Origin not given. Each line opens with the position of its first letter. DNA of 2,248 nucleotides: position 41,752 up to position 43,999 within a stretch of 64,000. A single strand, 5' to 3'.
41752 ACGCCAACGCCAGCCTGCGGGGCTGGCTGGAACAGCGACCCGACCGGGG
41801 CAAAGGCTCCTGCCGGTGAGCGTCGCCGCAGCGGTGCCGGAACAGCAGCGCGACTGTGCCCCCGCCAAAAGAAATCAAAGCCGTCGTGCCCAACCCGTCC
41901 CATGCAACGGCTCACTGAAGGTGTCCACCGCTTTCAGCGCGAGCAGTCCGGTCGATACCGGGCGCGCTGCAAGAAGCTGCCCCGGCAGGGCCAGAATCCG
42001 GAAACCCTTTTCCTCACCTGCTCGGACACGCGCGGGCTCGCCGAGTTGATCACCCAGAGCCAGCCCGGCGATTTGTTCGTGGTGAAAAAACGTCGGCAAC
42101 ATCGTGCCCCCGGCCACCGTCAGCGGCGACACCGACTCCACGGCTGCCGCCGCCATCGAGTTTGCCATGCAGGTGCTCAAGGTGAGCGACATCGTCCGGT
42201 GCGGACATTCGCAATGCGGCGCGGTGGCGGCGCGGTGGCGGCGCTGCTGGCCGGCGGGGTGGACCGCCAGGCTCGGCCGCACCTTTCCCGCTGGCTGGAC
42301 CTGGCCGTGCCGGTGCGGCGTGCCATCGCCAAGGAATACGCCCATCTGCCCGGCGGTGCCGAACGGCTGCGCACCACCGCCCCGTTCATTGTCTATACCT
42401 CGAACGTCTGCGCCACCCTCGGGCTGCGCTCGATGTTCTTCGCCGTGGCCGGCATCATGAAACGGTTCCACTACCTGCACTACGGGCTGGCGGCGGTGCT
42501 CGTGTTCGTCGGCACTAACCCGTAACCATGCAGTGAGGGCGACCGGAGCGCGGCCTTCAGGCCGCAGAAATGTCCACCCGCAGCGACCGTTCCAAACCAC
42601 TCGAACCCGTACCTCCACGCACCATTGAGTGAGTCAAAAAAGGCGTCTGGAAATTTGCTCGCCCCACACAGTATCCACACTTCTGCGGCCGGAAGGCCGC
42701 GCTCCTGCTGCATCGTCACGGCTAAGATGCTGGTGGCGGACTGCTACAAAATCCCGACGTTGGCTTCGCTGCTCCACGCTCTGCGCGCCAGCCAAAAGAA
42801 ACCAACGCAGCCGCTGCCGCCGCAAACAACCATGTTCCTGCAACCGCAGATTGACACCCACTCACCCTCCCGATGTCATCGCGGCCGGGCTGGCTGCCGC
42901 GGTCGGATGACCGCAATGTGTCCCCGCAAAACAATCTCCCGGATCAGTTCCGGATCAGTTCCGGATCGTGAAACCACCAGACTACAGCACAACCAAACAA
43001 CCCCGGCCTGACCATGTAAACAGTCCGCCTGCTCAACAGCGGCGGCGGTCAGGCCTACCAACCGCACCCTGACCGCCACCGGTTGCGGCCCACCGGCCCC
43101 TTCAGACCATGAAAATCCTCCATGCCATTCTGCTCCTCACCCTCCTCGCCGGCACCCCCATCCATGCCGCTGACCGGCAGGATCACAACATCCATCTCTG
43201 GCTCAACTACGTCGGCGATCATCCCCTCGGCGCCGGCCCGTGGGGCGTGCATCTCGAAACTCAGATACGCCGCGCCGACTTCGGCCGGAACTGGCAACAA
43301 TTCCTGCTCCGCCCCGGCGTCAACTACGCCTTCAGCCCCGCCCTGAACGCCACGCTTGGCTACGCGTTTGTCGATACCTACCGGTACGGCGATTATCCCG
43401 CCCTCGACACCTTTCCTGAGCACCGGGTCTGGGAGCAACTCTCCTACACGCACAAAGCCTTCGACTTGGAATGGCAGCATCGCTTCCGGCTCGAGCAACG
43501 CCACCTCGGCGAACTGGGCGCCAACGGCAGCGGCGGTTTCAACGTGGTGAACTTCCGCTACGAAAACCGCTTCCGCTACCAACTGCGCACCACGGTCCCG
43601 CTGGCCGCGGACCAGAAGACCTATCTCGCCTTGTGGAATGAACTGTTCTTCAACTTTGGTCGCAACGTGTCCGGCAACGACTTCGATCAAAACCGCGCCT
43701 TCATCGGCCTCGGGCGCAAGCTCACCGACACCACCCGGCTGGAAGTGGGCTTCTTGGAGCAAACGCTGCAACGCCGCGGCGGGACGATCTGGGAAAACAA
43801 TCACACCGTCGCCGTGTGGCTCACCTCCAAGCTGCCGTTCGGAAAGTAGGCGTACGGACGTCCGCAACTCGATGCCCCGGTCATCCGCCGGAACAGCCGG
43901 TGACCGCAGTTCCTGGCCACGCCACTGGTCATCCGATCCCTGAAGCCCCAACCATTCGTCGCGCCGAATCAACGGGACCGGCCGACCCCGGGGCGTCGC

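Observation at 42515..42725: About 210-bp MITE family with 4-bp CTAA target-site duplication, three copies, one inside a gene remnant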

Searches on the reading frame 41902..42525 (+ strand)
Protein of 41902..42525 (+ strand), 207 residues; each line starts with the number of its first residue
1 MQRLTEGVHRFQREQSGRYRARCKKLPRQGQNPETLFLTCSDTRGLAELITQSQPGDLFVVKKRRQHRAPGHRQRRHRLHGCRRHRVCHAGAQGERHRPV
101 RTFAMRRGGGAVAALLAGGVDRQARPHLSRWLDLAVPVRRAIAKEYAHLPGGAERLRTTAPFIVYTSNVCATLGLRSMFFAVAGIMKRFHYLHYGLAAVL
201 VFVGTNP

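Call 48: search_protein_families(library=pfam, proteins=[window:41902-42525:+], max_evalue=0.01)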
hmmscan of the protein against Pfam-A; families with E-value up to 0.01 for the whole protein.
window:41902-42525:+ (207 aa): 2 families
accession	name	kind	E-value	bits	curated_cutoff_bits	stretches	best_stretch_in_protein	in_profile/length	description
PF03741.22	TerC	-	4.2e-08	33.6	27.8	1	158-205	125-172/178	Integral membrane protein TerC family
PF00484.24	Pro_CA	-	9.9e-08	32.8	25.7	1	35-62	1-28/156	Carbonic anhydrase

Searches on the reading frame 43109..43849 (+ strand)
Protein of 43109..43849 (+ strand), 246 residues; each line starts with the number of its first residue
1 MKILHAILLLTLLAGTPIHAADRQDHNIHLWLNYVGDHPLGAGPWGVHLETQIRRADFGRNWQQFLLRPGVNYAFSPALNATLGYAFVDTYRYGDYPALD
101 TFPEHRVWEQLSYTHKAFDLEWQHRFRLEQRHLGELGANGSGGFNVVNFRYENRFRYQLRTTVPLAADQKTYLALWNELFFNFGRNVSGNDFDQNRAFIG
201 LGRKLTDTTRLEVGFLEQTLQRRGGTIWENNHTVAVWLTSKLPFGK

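Call 11: find_encoding_contigs(protein=window:43109-43849:+, flank=10000, max_places=10)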
Protein window:43109-43849:+ (246 aa): 17 contigs read that carry it; 10 places shown.
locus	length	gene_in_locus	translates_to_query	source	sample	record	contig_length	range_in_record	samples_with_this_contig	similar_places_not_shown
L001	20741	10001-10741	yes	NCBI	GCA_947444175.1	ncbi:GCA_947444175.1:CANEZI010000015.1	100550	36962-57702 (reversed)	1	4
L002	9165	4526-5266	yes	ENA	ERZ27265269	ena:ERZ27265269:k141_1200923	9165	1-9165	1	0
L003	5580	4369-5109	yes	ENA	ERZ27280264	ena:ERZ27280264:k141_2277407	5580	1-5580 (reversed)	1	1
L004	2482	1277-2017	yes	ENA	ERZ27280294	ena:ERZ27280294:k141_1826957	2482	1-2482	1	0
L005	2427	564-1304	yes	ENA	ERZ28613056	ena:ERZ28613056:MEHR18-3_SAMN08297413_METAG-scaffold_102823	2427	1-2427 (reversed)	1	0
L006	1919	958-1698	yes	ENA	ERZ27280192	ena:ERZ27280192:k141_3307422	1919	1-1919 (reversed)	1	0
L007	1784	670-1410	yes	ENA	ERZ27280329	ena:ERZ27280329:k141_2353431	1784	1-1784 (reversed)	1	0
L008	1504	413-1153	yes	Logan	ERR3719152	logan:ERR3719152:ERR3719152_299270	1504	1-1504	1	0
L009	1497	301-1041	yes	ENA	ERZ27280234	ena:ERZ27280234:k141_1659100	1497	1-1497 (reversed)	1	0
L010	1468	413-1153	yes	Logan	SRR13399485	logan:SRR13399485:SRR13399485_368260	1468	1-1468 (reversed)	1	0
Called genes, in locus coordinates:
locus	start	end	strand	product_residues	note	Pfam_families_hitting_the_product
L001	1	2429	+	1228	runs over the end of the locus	PF00873:ACR_tran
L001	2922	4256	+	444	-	PF01595:CNNM, PF00571:CBS, PF03471:CorC_HlyC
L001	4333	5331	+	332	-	PF00389:2-Hacid_dh, PF02826:2-Hacid_dh_C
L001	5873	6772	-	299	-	PF00126:HTH_1, PF03466:LysR_substrate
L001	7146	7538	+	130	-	-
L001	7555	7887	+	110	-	PF09656:PGPGW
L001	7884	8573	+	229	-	PF04298:Zn_peptidase_2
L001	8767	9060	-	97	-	-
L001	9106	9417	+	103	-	PF03741:TerC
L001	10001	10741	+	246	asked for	PF10677:DUF2490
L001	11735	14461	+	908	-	PF00690:Cation_ATPase_N, PF00122:E1-E2_ATPase, PF00702:Hydrolase, PF13246:Cation_ATPase, PF00689:Cation_ATPase_C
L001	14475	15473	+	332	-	PF00389:2-Hacid_dh, PF02826:2-Hacid_dh_C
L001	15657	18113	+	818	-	PF09364:XFP_N, PF03894:XFP, PF09363:XFP_C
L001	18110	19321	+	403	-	PF00871:Acetate_kinase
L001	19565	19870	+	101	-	-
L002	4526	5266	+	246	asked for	PF10677:DUF2490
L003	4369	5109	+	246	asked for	PF10677:DUF2490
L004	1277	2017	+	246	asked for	PF10677:DUF2490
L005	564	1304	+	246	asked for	PF10677:DUF2490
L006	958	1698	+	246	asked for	PF10677:DUF2490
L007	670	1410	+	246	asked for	PF10677:DUF2490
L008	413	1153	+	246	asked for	PF10677:DUF2490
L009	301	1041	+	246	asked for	PF10677:DUF2490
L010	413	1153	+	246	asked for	PF10677:DUF2490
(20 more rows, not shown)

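Call 48: search_protein_families(library=pfam, proteins=[window:43109-43849:+], max_evalue=0.01)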
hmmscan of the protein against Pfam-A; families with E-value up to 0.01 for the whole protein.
window:43109-43849:+ (246 aa): 2 families
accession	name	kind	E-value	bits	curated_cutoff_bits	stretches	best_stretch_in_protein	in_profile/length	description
PF10677.15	DUF2490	-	2e-49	168.3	29.8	1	29-225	2-182/186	Protein of unknown function (DUF2490)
PF13557.12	Phenol_MetA_deg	-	0.0024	18.4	22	1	25-87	153-223/242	Putative MetA-pathway of phenol degradation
